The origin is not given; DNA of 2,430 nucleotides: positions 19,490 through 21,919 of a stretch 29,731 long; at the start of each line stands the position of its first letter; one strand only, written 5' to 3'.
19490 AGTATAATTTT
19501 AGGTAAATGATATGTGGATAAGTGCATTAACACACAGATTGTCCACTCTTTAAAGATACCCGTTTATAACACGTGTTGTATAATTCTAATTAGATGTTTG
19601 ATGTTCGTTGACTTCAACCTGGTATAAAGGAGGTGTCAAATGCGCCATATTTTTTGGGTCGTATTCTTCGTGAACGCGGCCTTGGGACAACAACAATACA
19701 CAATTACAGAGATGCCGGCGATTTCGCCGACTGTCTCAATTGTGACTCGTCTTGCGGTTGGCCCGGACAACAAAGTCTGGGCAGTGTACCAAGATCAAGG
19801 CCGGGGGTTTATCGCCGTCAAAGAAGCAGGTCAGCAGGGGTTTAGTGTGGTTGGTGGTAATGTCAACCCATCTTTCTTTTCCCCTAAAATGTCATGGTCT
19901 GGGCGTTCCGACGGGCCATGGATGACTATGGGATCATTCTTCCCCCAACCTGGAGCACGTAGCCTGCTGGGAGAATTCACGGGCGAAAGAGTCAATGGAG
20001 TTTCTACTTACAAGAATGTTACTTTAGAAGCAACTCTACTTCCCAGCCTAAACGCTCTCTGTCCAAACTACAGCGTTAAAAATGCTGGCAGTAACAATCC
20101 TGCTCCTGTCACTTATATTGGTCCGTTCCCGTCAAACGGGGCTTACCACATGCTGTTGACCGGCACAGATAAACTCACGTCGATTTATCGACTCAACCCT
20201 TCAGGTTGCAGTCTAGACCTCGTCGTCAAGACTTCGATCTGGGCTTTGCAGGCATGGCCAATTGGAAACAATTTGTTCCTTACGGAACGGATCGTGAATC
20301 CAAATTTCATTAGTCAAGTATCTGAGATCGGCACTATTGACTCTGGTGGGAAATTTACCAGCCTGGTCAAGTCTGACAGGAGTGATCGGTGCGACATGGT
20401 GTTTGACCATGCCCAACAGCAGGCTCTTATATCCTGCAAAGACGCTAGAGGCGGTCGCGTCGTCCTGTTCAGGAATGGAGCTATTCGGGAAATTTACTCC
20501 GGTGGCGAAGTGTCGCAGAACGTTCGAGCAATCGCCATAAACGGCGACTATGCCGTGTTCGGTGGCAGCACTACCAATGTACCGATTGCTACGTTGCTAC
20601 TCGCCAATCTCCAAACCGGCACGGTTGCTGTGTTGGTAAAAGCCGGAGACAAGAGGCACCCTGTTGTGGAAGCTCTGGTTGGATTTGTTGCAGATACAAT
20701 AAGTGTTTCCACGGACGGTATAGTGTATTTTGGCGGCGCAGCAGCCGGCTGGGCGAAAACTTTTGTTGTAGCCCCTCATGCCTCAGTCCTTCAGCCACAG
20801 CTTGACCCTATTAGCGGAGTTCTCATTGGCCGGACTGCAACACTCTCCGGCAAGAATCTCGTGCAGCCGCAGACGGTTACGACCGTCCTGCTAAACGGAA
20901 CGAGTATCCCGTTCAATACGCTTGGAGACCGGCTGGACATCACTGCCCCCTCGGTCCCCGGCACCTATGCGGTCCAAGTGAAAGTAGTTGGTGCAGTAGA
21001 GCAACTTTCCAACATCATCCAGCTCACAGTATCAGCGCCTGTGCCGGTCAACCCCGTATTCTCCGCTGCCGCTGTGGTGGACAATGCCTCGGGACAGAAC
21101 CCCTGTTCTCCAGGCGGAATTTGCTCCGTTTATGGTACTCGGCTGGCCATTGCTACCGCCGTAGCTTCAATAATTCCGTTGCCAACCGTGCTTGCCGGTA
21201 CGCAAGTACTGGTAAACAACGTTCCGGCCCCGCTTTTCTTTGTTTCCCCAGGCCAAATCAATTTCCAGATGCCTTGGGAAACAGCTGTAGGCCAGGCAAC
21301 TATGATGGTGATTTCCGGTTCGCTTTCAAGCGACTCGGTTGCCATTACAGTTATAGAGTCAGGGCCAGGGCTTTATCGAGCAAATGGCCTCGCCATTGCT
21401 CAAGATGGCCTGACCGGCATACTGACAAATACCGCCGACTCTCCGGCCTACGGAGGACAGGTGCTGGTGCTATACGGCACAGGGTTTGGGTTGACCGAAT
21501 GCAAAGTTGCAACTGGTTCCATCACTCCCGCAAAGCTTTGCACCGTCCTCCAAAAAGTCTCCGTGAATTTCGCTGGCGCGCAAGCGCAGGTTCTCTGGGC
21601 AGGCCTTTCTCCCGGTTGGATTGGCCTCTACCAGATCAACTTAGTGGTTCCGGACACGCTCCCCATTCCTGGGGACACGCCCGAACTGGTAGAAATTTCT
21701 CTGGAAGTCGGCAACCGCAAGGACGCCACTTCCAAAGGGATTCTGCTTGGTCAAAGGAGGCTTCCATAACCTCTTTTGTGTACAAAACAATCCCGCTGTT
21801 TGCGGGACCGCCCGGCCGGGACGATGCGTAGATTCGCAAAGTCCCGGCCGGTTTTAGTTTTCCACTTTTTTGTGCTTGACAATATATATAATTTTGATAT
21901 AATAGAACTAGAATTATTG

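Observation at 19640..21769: Acidobacteria-signature C-terminal domain protein in a CPR-like genome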

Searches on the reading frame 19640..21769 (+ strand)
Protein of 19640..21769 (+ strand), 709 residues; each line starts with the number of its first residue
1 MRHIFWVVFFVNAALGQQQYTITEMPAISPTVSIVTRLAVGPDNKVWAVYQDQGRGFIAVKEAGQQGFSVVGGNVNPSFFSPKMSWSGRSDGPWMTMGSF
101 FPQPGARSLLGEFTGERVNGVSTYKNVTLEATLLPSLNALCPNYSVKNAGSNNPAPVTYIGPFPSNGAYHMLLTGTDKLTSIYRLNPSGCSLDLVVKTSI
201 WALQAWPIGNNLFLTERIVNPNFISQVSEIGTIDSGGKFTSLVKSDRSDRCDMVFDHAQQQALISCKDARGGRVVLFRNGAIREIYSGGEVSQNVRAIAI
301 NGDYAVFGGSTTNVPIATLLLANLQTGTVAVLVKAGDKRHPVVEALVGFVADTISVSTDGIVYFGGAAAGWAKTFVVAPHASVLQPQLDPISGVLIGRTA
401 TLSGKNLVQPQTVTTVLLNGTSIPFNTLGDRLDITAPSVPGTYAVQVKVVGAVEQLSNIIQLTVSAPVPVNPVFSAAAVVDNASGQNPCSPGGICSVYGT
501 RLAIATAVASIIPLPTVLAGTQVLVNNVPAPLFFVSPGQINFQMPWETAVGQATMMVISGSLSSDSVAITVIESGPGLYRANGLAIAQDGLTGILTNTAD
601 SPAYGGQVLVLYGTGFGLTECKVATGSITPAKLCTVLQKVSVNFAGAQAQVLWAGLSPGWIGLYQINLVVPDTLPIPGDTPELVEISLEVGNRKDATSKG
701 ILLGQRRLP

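Call 6: search_protein_families(library=ncbifam, proteins=[window:19640-21769:+], max_evalue=0.01)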
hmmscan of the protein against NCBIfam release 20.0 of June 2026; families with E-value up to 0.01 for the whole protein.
window:19640-21769:+ (709 aa): 1 family
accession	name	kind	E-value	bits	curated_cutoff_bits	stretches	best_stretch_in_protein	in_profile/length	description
TIGR03437.1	Soli_cterm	paralog_domain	5.3e-53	180.1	29.05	1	479-681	1-207/225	Solibacter uncharacterized C-terminal domain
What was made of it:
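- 21053..21715 (+): Coding region of the TIGR03437 (Soli_cterm) module, residues 472-692. Carries SPGQIN (536-541), GLYQIN (662-667) and the Cys pair C621/C634. NCBIfam 180 bits (call 6).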

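Call 7: search_protein_families(library=pfam, proteins=[window:19640-21769:+], max_evalue=0.01)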
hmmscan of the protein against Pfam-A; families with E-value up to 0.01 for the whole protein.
window:19640-21769:+ (709 aa): 1 family
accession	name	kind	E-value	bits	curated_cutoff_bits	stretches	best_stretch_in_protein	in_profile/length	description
PF01833.30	TIG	-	1.7e-06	28.4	20.9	0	600-698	10-77/84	IPT/TIG domain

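Call 10: find_homologous_proteins(query=window:19640-21766:+, max_evalue=0.00001)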
Query window:19640-21766:+ (709 aa): 5 proteins with E <= 0.00001 among 8000 candidates.
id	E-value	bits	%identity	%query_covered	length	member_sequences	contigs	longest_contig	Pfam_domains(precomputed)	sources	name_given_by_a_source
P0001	0.0e+0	1575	100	100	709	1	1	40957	PF01833.31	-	-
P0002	6.4e-18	83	31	33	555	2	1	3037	-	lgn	-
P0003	4.4e-17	80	35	31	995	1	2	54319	PF09286.17,PF16640.12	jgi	jgi:uncharacterized protein (TIGR03437 family)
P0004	2.8e-9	54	29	27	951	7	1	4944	PF24996.1,PF07646.22,PF13964.13,PF24681.2,PF13854.13,PF13415.13,PF00963.25,PF24981.2,PF01344.32,PF25210.2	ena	-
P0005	2.0e-8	51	33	26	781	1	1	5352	PF14312.13,PF01833.31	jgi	jgi:uncharacterized protein (TIGR03437 family)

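Call 12: find_encoding_contigs(protein=window:19640-21766:+, flank=10000)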
Protein window:19640-21766:+ (709 aa): 1 contig read that carries it; 1 place shown.
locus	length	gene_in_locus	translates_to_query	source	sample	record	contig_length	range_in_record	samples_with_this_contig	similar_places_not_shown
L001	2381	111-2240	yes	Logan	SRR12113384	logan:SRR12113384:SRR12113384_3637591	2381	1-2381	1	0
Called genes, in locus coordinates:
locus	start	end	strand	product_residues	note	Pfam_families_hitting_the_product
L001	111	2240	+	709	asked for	PF01833:TIG (faint)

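Call 23: search_protein_representatives(protein=window:19640-21766:+)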
Query: 709 residues. Proteins with E-value up to 0.001 (for the whole library): 18699; up to 1e-10: 8322; up to 1e-30: 79. The best 150 are listed.
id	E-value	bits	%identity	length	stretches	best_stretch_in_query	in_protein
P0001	0.0e+00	1575.3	100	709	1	1-709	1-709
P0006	1.1e-69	252.0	34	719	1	7-699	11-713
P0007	3.6e-60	220.5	33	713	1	6-697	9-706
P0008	2.5e-56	207.8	32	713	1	16-675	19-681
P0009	4.5e-50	187.2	48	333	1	458-699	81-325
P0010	3.2e-49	184.3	29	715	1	52-696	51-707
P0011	3.8e-49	184.1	31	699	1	7-683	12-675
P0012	1.7e-46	175.3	35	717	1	7-679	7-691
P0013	2.9e-46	174.6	37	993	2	486-679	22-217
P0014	5.5e-46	173.7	30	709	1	14-676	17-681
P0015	4.2e-45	170.7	27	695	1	7-685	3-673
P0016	7.6e-45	169.9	47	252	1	466-687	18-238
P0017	8.4e-42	159.8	35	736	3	480-693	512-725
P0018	2.7e-41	158.2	31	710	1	13-678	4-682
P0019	4.8e-41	157.3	32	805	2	350-687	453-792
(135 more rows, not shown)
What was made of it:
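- Tried and rejected: The exhaustive HMMER search was what revealed the family (call 23).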

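Call 28: find_related_loci(query=A2, collection=genome_contigs, flank=8000)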
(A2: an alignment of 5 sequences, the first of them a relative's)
Query A2 (709 aa) in genome_contigs; peptide patterns used: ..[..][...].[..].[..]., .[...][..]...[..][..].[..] (x = any residue, [..] = any of these).
600 stretches matched a pattern (row limit reached: there are more); 565 encode a relative of the query (tblastn E <= 1e-3); the best 80 are kept; 80 distinct loci.
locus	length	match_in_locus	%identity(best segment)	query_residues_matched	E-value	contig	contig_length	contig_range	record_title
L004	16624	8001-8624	42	472-675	2e-39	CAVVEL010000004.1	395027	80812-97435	MAG: Terriglobia bacterium isolate MFD02248.bin.1.56 genome assembly, contig: contig_17850, whole genome shotgun sequenc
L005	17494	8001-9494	30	177-677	2e-37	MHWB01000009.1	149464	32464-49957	MAG: Candidatus Zambryskibacteria bacterium RIFCSPLOWO2_01_FULL_39_39 rifcsplowo2_01_scaffold_38, whole genome shotgun s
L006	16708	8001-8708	40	454-693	8e-36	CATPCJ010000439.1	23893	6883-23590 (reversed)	MAG: uncultured Bryobacteraceae bacterium isolate COA_Bin_11_1 genome assembly, contig: co_assembly_000000138136, whole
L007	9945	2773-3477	39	454-693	3e-35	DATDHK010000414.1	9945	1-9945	MAG TPA_asm: Bryobacteraceae bacterium isolate SMAG_U276 k141_367393, whole genome shotgun sequence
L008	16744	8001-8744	38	440-686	8e-35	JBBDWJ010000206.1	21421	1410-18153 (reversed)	MAG: Bryobacterales bacterium isolate LejiaD_62_10 Lejia_D_3982_length_21421_cov_5, whole genome shotgun sequence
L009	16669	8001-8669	40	472-690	4e-34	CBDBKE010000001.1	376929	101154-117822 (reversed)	MAG: Terriglobia bacterium isolate 38b9ce2a-8c4d-4d07-85eb-86d09662256f genome assembly, contig: contig_1, whole genome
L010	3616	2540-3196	39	474-695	8e-34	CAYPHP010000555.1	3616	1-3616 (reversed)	MAG TPA_asm: uncultured Acidobacteriota bacterium isolate SRP287453_co1_94 genome assembly, contig: NODE_52391_length_36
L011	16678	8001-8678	39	470-699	2e-33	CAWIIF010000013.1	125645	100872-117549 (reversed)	MAG: Bryobacterales bacterium isolate MFD05502.bin.1.55 genome assembly, contig: contig_63969, whole genome shotgun sequ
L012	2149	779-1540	39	440-675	2e-33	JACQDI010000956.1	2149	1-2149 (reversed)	MAG: Acidobacteria bacterium isolate NC_groundwater_990_Pr1_S-0.65um_64_19 Montesol18_Sp65_coassembly_scaffold_1636649,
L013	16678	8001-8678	38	460-681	1e-32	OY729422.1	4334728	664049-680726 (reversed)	MAG: Bryobacterales bacterium isolate d47adfd7-a82f-4c56-911c-b237267f53ff genome assembly, chromosome: 1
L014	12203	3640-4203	42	492-674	4e-32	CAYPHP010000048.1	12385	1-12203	MAG TPA_asm: uncultured Acidobacteriota bacterium isolate SRP287453_co1_94 genome assembly, contig: NODE_9623_length_123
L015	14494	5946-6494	43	492-672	4e-32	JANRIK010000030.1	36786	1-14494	MAG: Bryobacter sp. isolate bins.411 k141_5258032, whole genome shotgun sequence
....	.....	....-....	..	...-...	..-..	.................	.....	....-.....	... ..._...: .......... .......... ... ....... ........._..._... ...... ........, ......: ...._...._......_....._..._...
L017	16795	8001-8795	35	405-671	6e-31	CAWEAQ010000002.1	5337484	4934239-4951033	MAG: uncultured Solibacteraceae bacterium isolate MFD01476.bin.1.22 genome assembly, contig: contig_17150, whole genome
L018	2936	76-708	38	459-671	3e-31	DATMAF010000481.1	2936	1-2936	MAG TPA_asm: Terriglobia bacterium isolate SMAG_U13318 k141_75473, whole genome shotgun sequence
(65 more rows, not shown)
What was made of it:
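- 79 of the 80 best GTDB loci for the module are Acidobacteriota (call 28). Domain abundance is strongly skewed towards Acidobacteria (call 28), with 18,699 representative clusters matching at E <= 1e-3 (call 23).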

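Call 36: search_protein_families(library=pfam, proteins=[L005:7452-9476:+, L005:9611-11461:+, L005:4369-6783:-, L005:6790-7296:-, L005:11808-12920:-, L005:13310-15241:-, L005:1702-2292:-, L005:2607-3041:-, L005:15774-16343:-, L005:12982-13290:-], max_evalue=0.001)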
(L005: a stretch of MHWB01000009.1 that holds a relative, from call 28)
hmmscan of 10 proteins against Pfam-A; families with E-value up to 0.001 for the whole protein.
L005:7452-9476:+ (675 aa): 0 families

L005:9611-11461:+ (617 aa): 1 family
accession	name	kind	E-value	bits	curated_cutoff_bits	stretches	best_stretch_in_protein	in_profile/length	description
PF00082.27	Peptidase_S8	-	8.6e-18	65.1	21.8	1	166-388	49-273/288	Subtilase family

L005:4369-6783:- (804 aa): 1 family
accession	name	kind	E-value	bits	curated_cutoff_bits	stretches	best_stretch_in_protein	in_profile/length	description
PF18998.6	Flg_new_2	-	2e-09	37.7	23.6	1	721-797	3-71/73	Divergent InlB B-repeat domain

L005:6790-7296:- (168 aa): 0 families

L005:11808-12920:- (370 aa): 4 families
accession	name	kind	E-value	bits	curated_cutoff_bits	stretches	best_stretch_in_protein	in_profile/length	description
PF01556.23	DnaJ_C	-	8.6e-43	146.4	26.6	1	136-351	1-152/152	DnaJ C terminal domain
PF00226.36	DnaJ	-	5.1e-24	84.6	27.8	1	9-68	1-63/63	DnaJ domain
PF00684.25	DnaJ_CXXCXGXG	-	8.1e-14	52.1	32.7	1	163-226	1-64/65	DnaJ central domain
PF15777.11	Anti-TRAP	-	0.00035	21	32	0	201-231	8-44/59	Tryptophan RNA-binding attenuator protein inhibitory protein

L005:13310-15241:- (643 aa): 2 families
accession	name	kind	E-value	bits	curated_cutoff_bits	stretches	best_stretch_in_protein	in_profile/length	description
PF00012.26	HSP70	-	3.8e-247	821.7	20.6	1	4-597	1-597/599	Hsp70 protein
PF06723.19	MreB_Mbl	-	1.3e-17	64.1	27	1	127-371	85-316/327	MreB/Mbl protein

L005:1702-2292:- (196 aa): 0 families

L005:2607-3041:- (144 aa): 1 family
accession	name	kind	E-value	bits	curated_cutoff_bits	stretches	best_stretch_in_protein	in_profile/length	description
PF12695.13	Abhydrolase_5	-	7.3e-05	23.1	27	1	50-136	60-147/164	Alpha/beta hydrolase family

L005:15774-16343:- (189 aa): 1 family
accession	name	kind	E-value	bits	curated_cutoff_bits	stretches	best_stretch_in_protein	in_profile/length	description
PF01025.24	GrpE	-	6.4e-39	133.7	25.8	1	21-184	3-164/165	GrpE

L005:12982-13290:- (102 aa): 3 families
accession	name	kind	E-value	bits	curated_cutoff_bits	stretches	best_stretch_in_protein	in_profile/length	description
PF07889.17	DUF1664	-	0.00018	22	34.6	0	57-98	33-74/124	Protein of unknown function (DUF1664)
PF06103.16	DUF948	-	0.00091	19.8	37.2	0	11-53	19-62/89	Bacterial protein of unknown function (DUF948)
PF11101.13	DUF2884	-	0.00093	19.3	30.6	0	47-96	167-209/228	Protein of unknown function (DUF2884)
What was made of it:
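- Closest known: Hypothetical protein of MAG Candidatus Zambryskibacteria RIFCSPLOWO2_01_FULL_39_39. Different: The module lies beside DnaK/DnaJ/GrpE rather than L27/L9 (call 36).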

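Call 37: search_protein_families(library=ncbifam, proteins=[L005:7452-9476:+, P0006, P0007, P0008, P0010, P0011, P0012, P0014, P0015, P0018], max_evalue=0.001)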
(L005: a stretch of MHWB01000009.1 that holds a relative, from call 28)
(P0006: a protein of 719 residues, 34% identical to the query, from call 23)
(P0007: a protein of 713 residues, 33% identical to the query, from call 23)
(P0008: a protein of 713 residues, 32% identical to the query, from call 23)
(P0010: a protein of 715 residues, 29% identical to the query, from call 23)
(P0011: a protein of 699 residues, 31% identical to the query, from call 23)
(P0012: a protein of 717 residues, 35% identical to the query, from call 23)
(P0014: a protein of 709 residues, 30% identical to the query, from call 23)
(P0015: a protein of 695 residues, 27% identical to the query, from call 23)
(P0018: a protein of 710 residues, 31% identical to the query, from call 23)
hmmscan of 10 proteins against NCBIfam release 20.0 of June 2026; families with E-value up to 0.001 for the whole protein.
L005:7452-9476:+ (675 aa): 1 family
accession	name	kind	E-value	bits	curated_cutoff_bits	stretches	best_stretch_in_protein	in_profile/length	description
TIGR03437.1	Soli_cterm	paralog_domain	1.8e-35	122.7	29.05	1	507-674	12-197/225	Solibacter uncharacterized C-terminal domain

P0006 (719 aa): 1 family
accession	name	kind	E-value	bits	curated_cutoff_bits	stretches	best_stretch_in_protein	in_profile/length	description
TIGR03437.1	Soli_cterm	paralog_domain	2.4e-47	161.6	29.05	1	490-716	1-223/225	Solibacter uncharacterized C-terminal domain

P0007 (713 aa): 1 family
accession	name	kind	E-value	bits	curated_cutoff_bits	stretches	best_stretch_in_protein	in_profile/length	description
TIGR03437.1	Soli_cterm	paralog_domain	9.2e-50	169.5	29.05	1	487-693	1-212/225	Solibacter uncharacterized C-terminal domain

P0008 (713 aa): 2 families
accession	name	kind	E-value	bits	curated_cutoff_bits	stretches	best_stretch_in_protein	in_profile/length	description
TIGR03437.1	Soli_cterm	paralog_domain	4.6e-44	150.8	29.05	1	487-682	2-203/225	Solibacter uncharacterized C-terminal domain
NF058597.1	CoaZ_rpt_PGGG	domain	4.8e-05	23.4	30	1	525-572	30-81/88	choice-of-anchor Z repeating domain-containing protein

P0010 (715 aa): 1 family
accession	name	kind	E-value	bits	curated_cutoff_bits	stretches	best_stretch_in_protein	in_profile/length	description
TIGR03437.1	Soli_cterm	paralog_domain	3.6e-48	164.3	29.05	1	488-685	1-204/225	Solibacter uncharacterized C-terminal domain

P0011 (699 aa): 2 families
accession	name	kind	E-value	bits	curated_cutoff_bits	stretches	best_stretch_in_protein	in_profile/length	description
TIGR03437.1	Soli_cterm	paralog_domain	7.1e-52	176.4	29.05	1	473-680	1-215/225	Solibacter uncharacterized C-terminal domain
NF058597.1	CoaZ_rpt_PGGG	domain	0.0006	19.8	30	1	514-560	32-80/88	choice-of-anchor Z repeating domain-containing protein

P0012 (717 aa): 3 families
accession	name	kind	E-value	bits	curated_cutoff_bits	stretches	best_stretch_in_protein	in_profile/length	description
TIGR03437.1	Soli_cterm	paralog_domain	5e-41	140.9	29.05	1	487-707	3-221/225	Solibacter uncharacterized C-terminal domain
TIGR03769.1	P_ac_wall_RPT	domain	6.3e-06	26.6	30.9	0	441-470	10-40/41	TIGR03769 domain-containing protein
NF058597.1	CoaZ_rpt_PGGG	domain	0.00023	21.1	30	1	388-469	3-88/88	choice-of-anchor Z repeating domain-containing protein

P0014 (709 aa): 1 family
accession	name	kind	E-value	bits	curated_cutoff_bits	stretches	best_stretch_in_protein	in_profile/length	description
TIGR03437.1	Soli_cterm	paralog_domain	1.8e-46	158.7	29.05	1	484-681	1-203/225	Solibacter uncharacterized C-terminal domain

P0015 (695 aa): 1 family
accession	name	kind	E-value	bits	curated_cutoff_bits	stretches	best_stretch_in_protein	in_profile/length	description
TIGR03437.1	Soli_cterm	paralog_domain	4.7e-47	160.6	29.05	1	469-683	1-219/225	Solibacter uncharacterized C-terminal domain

P0018 (710 aa): 1 family
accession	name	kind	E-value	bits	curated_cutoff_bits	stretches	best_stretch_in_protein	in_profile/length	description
TIGR03437.1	Soli_cterm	paralog_domain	3.4e-50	170.9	29.05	1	483-680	1-203/225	Solibacter uncharacterized C-terminal domain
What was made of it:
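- Full-length family: 13 representatives at 27-35% identity over residues ~7-699 (call 23), all with TIGR03437 (call 37).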

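Call 41: find_encoding_contigs(protein=P0006, flank=10000)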
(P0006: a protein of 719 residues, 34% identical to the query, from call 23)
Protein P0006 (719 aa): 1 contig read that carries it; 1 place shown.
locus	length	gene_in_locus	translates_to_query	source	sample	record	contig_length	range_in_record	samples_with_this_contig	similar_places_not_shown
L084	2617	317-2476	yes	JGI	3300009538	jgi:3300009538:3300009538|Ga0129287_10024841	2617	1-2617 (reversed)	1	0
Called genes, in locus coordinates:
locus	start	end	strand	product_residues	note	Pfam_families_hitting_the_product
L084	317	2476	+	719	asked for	PF01833:TIG (weak)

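Call 42: find_encoding_contigs(protein=P0010, flank=10000)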
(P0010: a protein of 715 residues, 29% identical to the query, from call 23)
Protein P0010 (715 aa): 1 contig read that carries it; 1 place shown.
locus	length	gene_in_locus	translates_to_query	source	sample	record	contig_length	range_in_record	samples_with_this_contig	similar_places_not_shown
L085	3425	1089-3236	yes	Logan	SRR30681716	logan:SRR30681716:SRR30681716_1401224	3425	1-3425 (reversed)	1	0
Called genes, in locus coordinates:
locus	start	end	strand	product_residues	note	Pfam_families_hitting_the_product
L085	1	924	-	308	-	?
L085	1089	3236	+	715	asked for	-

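Call 43: find_encoding_contigs(protein=P0007, flank=10000)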
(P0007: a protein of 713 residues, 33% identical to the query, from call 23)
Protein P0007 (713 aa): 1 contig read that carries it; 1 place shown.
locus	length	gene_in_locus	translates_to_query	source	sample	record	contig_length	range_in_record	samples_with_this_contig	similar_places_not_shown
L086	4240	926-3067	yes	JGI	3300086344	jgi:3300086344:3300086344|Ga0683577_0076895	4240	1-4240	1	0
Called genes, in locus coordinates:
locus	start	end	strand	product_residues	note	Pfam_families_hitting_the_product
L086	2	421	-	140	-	?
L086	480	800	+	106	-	-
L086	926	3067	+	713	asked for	-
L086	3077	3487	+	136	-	-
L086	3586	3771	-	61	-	-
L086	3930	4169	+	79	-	-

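Call 44: find_encoding_contigs(protein=P0011, flank=10000)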
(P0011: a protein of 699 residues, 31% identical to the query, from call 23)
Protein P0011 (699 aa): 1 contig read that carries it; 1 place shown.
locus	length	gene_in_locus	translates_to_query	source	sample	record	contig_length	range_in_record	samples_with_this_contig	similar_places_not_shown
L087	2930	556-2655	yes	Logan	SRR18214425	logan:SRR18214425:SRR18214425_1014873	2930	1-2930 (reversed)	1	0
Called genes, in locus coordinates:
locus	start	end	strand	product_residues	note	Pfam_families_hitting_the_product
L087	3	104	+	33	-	?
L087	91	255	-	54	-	-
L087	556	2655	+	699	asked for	-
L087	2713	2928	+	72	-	?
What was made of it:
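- Tried and rejected: Most family contigs are 2-6 kb long and give little context (calls 41-44).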
